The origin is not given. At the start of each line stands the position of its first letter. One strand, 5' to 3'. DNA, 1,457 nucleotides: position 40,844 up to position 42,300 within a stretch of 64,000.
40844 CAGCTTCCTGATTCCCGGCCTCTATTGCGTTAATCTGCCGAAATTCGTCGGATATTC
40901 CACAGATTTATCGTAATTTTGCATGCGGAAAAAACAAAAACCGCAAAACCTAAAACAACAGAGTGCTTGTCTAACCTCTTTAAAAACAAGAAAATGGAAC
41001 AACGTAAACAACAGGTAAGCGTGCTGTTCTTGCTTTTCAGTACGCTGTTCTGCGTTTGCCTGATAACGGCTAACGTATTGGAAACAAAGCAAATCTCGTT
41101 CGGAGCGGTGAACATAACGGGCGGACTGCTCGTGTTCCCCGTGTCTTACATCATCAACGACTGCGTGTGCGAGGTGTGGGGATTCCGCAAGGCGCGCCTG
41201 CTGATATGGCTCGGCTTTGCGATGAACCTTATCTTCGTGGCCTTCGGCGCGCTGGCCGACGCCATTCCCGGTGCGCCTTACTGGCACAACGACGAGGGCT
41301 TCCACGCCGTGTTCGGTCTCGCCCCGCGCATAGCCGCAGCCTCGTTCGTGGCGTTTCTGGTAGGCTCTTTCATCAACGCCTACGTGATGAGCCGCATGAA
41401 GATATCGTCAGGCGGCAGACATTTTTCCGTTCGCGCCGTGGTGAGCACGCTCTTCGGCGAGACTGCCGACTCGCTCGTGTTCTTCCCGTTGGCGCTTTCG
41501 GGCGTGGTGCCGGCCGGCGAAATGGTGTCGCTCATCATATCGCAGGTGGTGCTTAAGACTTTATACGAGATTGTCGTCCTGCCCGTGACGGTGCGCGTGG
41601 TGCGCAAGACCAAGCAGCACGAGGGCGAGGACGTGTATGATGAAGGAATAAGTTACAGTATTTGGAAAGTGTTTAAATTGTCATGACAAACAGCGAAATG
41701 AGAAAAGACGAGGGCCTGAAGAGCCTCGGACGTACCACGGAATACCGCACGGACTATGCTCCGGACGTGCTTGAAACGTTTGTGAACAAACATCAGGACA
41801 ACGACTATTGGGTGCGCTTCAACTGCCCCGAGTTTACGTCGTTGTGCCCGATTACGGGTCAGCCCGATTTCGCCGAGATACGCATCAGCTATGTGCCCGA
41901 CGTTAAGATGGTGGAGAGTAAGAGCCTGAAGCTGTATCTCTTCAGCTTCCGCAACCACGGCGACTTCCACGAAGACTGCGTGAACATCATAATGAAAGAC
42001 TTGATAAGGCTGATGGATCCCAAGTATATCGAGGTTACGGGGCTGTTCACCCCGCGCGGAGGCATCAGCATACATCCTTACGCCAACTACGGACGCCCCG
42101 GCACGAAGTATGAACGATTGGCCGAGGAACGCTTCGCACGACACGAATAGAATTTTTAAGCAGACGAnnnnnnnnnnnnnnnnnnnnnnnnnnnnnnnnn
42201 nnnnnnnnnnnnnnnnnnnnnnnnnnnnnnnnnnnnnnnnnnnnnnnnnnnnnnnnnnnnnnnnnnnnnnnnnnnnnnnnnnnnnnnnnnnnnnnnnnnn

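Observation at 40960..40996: Candidate preQ1-I riboswitch fused to the translation start of yhhQ-queF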

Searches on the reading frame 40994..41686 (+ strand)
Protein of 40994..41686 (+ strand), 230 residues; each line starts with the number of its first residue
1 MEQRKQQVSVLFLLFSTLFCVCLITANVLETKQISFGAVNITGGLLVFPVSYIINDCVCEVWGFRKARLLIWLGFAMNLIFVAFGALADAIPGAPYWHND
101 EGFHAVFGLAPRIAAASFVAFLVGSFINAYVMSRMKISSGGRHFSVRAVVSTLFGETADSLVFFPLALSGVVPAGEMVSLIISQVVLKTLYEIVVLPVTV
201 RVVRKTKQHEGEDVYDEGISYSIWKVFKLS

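Call 5: search_protein_families(library=pfam, proteins=[window:40994-41686:+])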
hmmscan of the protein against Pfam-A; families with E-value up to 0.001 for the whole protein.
window:40994-41686:+ (230 aa): 1 family
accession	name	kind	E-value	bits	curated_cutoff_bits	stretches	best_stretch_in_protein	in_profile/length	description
PF02592.20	Vut_1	-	2.5e-49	168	27.2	1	42-201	1-151/152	Putative vitamin uptake transporter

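Call 6: find_homologous_proteins(query=window:40994-41686:+, max_evalue=1e-10)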
Query window:40994-41686:+ (230 aa): 8000 proteins with E <= 1e-10 among 8000 candidates; the best 120 are listed.
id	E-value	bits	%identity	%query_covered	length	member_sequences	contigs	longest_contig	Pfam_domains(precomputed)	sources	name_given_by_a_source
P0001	7.6e-139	479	93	100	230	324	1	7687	PF02592.21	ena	-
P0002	1.0e-137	475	94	100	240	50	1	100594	PF02592.21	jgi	jgi:uncharacterized integral membrane protein (TIGR00697 family)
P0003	2.2e-133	461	90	100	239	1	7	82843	PF02592.21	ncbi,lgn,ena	-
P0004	2.7e-133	461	90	100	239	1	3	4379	PF02592.21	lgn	-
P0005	3.5e-133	460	90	100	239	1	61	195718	PF02592.21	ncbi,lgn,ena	-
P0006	3.5e-133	460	90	100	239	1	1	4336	PF02592.21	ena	-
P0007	4.2e-133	460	90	100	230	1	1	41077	PF02592.21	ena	-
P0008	4.3e-133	460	90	100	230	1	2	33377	PF02592.21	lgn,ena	-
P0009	4.6e-133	460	90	100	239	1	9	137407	PF02592.21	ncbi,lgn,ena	-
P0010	4.6e-133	460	90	100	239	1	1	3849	PF02592.21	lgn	-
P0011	4.7e-133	460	90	100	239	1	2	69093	PF02592.21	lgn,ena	-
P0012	4.7e-133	460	90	100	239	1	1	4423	PF02592.21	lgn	-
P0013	5.6e-133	460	90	100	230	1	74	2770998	PF02592.21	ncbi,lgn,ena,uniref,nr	ncbi:queuosine precursor transporter [Marseilla massiliensis]|uniref:Probable queuosine precursor tr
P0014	6.2e-133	459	90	100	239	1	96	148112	PF02592.21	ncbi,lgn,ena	-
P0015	6.2e-133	459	90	100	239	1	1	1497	PF02592.21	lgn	-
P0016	8.4e-133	459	90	100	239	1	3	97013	PF02592.21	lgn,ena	-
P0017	8.7e-133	459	90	100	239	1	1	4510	PF02592.21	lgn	-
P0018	8.7e-133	459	90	100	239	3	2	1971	PF02592.21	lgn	-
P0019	8.7e-133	459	90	100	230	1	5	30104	PF02592.21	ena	-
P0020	9.7e-133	459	90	100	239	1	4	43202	PF02592.21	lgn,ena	-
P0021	1.0e-132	459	90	100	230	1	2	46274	PF02592.21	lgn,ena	-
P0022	1.2e-132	459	90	100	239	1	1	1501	PF02592.21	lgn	-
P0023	1.2e-132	458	90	100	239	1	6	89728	PF02592.21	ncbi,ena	-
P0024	1.4e-132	458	90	100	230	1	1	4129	PF02592.21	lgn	-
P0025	1.4e-132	458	89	100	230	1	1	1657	PF02592.21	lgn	-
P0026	1.5e-132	458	90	100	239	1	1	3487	PF02592.21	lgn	-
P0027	1.6e-132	458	89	100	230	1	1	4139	PF02592.21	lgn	-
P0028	1.6e-132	458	89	100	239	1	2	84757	PF02592.21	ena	-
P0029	1.7e-132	458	90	100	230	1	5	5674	PF02592.21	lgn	-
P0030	1.8e-132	458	90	100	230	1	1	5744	PF02592.21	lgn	-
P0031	1.9e-132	458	89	100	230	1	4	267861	PF02592.21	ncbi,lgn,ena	-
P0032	1.9e-132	458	89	100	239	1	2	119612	PF02592.21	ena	-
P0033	1.9e-132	458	90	100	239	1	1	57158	PF02592.21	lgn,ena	-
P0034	2.1e-132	458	89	100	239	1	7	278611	PF02592.21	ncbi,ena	-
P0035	2.8e-132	457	89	100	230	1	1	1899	PF02592.21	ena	-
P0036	3.0e-132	457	90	100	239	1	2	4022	PF02592.21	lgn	-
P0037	3.4e-132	457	94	96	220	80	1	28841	PF02592.21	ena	-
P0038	3.6e-132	457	90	99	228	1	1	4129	PF02592.21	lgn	-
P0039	3.8e-132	457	89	100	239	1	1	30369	PF02592.21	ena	-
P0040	4.8e-132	456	89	100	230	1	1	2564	PF02592.21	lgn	-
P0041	5.0e-132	456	90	100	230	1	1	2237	PF02592.21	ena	-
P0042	6.5e-132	456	89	100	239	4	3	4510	PF02592.21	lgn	-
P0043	2.7e-131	454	89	100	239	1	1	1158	PF02592.21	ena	-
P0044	3.5e-131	454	87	100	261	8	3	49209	PF02592.21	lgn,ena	-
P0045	2.3e-130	451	90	100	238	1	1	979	PF02592.21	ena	-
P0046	4.2e-130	450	86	100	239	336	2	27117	PF02592.21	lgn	-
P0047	9.6e-129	446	84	99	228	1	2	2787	PF02592.21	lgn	-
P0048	2.0e-128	445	84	100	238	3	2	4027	PF02592.21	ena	-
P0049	2.8e-128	444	84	99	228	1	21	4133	PF02592.21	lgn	-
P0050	3.1e-128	444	84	99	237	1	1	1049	PF02592.21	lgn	-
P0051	9.7e-128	442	86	98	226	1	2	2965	PF02592.21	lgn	-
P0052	1.0e-127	442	86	98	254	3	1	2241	PF02592.21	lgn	-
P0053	1.0e-127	442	86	98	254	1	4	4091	PF02592.21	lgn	-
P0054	1.8e-127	442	86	98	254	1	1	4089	PF02592.21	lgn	-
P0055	2.4e-127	441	85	98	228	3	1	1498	PF02592.21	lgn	-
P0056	6.4e-127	440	86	98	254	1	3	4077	PF02592.21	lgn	-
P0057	9.4e-126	436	85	100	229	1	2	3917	PF02592.21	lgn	-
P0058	1.8e-125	435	84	100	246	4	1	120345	PF02592.21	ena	-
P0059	3.3e-125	434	85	100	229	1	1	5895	PF02592.21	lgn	-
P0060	7.0e-125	433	85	98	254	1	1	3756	PF02592.21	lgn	-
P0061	7.2e-125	433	85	100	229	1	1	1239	PF02592.21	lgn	-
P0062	7.9e-125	433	85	100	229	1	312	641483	PF02592.21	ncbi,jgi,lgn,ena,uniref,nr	ncbi:queuosine precursor transporter [Prevotella sp. PCHR]|uniref:Probable queuosine precursor trans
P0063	9.7e-125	433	84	100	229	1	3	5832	PF02592.21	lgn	-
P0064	1.2e-124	432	84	100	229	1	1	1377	PF02592.21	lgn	-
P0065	1.2e-124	432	85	100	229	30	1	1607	PF02592.21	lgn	-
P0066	2.2e-124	431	85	100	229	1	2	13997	PF02592.21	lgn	-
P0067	4.0e-124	431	84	100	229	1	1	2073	PF02592.21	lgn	-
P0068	8.0e-124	430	84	100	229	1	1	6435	PF02592.21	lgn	-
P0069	8.9e-124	429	83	100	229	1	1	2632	PF02592.21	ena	-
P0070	9.8e-124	429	83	100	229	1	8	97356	PF02592.21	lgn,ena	-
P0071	1.1e-123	429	83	100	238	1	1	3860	PF02592.21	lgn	-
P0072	1.3e-123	429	89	100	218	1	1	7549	PF02592.21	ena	-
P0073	1.7e-123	429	83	100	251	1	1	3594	PF02592.21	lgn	-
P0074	2.0e-123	428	85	100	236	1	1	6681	PF02592.21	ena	-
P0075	2.0e-123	428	83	100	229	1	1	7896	PF02592.21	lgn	-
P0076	2.3e-123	428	84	100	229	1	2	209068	PF02592.21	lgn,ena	-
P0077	3.1e-123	428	82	100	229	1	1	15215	PF02592.21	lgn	-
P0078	3.1e-123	428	83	100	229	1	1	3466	PF02592.21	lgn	-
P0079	3.4e-123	428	84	100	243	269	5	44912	PF02592.21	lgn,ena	-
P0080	4.2e-123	427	85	98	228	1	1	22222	PF02592.21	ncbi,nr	ncbi:MAG: queuosine precursor transporter [Prevotella sp.]|nr:queuosine precursor transporter [Prevo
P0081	7.0e-123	427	83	98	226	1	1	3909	PF02592.21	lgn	-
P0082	7.2e-123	426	81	100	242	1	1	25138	PF02592.21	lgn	-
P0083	8.2e-123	426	83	100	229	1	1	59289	PF02592.21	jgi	-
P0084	1.1e-122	426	84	98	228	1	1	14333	PF02592.21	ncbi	-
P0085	1.1e-122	426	84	98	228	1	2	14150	PF02592.21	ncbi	-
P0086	1.4e-122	426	82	99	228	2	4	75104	PF02592.21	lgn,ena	-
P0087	1.4e-122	426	84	98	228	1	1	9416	PF02592.21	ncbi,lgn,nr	ncbi:MAG: queuosine precursor transporter [Prevotella sp.]|nr:queuosine precursor transporter [Prevo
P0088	1.8e-122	425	84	98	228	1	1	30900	PF02592.21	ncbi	-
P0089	2.0e-122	425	83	100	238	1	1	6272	PF02592.21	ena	-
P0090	3.9e-122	424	84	98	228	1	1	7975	PF02592.21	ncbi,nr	ncbi:MAG: queuosine precursor transporter [Prevotella sp.]|nr:queuosine precursor transporter [Prevo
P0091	9.0e-122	423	80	100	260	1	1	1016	PF02592.21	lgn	-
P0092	9.6e-122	423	88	94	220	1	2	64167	PF02592.21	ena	-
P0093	1.1e-121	423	82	98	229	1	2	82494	PF02592.21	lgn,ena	-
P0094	1.2e-121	422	82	98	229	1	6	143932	PF02592.21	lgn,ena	-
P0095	1.5e-121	422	82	98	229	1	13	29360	PF02592.21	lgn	-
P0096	1.5e-121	422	80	99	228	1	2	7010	PF02592.21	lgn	-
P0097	1.7e-121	422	80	99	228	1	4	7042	PF02592.21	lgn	-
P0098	2.7e-121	421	82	98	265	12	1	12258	PF02592.21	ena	-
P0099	4.5e-121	421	85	97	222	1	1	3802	PF02592.21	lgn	-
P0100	4.5e-121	421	83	98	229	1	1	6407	PF02592.21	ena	-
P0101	5.2e-121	420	79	99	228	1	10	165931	PF02592.21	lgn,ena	-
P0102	6.8e-121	420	81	98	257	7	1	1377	PF02592.21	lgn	-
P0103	6.9e-121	420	90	92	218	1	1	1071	PF02592.21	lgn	-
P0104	7.6e-121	420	81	98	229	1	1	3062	PF02592.21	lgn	-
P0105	7.8e-121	420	82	100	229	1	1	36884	PF02592.21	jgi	-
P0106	8.7e-121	420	81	100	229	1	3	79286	PF02592.21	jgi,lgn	jgi:uncharacterized integral membrane protein (TIGR00697 family)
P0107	1.1e-120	419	82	100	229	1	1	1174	PF02592.21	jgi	-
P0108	1.1e-120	419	82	98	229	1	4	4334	PF02592.21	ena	-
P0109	1.1e-120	419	82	98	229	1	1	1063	PF02592.21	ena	-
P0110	1.2e-120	419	78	99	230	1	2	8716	PF02592.21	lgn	-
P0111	1.3e-120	419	82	98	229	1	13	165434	PF02592.21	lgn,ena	-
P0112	1.3e-120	419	83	100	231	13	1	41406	PF02592.21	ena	-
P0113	1.8e-120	419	80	100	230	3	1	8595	PF02592.21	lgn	-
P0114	2.3e-120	418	82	98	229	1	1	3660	PF02592.21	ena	-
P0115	2.6e-120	418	83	98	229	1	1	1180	PF02592.21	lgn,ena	-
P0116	2.9e-120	418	78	100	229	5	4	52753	PF02592.21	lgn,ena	-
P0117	2.9e-120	418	80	100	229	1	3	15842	PF02592.21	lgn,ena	-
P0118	3.1e-120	418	78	100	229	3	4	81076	PF02592.21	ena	-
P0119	3.1e-120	418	82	98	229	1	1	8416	PF02592.21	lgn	-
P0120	3.7e-120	418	81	98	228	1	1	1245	PF02592.21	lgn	-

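Call 8: find_related_loci(query=window:40994-41686:+, collection=genome_contigs, flank=2500)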
Query window:40994-41686:+ (230 aa) in genome_contigs; peptide patterns used: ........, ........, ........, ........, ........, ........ (x = any residue, [..] = any of these).
597 stretches matched a pattern (row limit reached: there are more); 481 encode a relative of the query (tblastn E <= 1e-3); the best 80 are kept; 80 distinct loci.
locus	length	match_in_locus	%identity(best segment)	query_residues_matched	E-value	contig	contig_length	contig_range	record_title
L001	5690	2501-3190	97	1-230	5e-151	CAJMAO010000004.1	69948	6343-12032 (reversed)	MAG TPA_asm: uncultured Prevotella sp. isolate ERR321532-bin.36 genome assembly, contig: NODE_177_length_69948_cov_4.374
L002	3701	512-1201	97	1-230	3e-153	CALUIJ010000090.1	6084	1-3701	MAG: uncultured Prevotella sp. isolate E22__bin320 genome assembly, contig: E22__k127_5010048, whole genome shotgun sequ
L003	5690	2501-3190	97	1-230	2e-149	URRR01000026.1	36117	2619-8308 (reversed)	uncultured Prevotella sp. isolate UMGS1285 genome assembly, contig: NODE_722_length_36117_cov_56.458047, whole genome sh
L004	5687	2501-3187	96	1-229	7e-148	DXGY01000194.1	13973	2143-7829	MAG TPA_asm: Candidatus Prevotella stercoripullorum isolate USASDec6-549 USASDcec6__C24814_L13973_SAMN08385413, whole ge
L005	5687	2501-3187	96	1-229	9e-148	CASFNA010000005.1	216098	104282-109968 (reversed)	uncultured Prevotellaceae bacterium isolate SI.A88.metabat-bins.92 genome assembly, contig: SI.A88.metabat-bins.92.fa_k1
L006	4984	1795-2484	94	1-230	4e-148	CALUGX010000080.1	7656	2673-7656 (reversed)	MAG: uncultured Prevotella sp. isolate BRZ_KG__bin4 genome assembly, contig: BRZ_KG__NODE_13996_length_7656_cov_8.123103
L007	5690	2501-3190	93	1-230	3e-147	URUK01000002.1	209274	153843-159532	uncultured Prevotella sp. isolate UMGS1360 genome assembly, contig: NODE_12_length_209274_cov_8.720671, whole genome sho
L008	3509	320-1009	93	1-230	1e-149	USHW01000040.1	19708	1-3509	uncultured Prevotella sp. isolate UMGS1733 genome assembly, contig: NODE_236_length_19708_cov_12.084364, whole genome sh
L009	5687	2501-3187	94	1-229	2e-146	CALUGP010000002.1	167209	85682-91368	MAG: uncultured Prevotella sp. isolate BRZ_KC__bin1 genome assembly, contig: BRZ_KC__NODE_73_length_167209_cov_76.384050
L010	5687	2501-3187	94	1-229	3e-146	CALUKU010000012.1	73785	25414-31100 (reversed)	MAG: uncultured Prevotella sp. isolate BRZ_QD__bin8 genome assembly, contig: BRZ_QD__NODE_462_length_73785_cov_24.844115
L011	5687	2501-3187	94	1-229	3e-146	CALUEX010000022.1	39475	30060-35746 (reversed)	MAG: uncultured Prevotella sp. isolate BRZ_SN__bin93 genome assembly, contig: BRZ_SN__NODE_1238_length_39475_cov_44.3322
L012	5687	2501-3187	94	1-229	6e-145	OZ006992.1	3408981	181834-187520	MAG: uncultured Prevotella sp. isolate metabat2_pooled_hifiasm.683 MAG genome assembly, chromosome: 1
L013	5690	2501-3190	87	1-230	3e-138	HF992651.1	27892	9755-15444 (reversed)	Prevotella sp. CAG:1185 genomic scaffold, scf228, whole genome shotgun sequence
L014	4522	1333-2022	90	1-230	8e-136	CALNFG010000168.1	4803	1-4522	MAG TPA_asm: uncultured Prevotella sp. isolate SRR2134673_bin.36_metaWRAP_v1.1_MAG genome assembly, contig: NODE_18432_l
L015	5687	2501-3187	85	1-229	1e-132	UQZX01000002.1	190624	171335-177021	uncultured Prevotella sp. isolate UMGS796 genome assembly, contig: NODE_25_length_190624_cov_12.192303, whole genome sho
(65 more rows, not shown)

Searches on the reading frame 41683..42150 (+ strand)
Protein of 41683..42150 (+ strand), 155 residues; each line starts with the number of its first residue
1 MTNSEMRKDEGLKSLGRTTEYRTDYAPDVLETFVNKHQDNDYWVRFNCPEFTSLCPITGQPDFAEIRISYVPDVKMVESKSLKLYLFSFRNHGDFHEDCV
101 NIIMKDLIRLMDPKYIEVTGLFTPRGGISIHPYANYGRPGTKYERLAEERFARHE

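Call 5: search_protein_families(library=pfam, proteins=[window:41683-42150:+])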
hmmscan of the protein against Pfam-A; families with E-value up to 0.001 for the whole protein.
window:41683-42150:+ (155 aa): 2 families
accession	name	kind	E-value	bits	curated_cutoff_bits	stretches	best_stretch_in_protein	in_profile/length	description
PF14489.11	QueF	-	9.9e-34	115.9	27.3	1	61-139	1-79/81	QueF-like protein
PF14819.11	QueF_N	-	4.7e-05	24.2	25.6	1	40-110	34-102/111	Nitrile reductase, 7-cyano-7-deazaguanine-reductase N-term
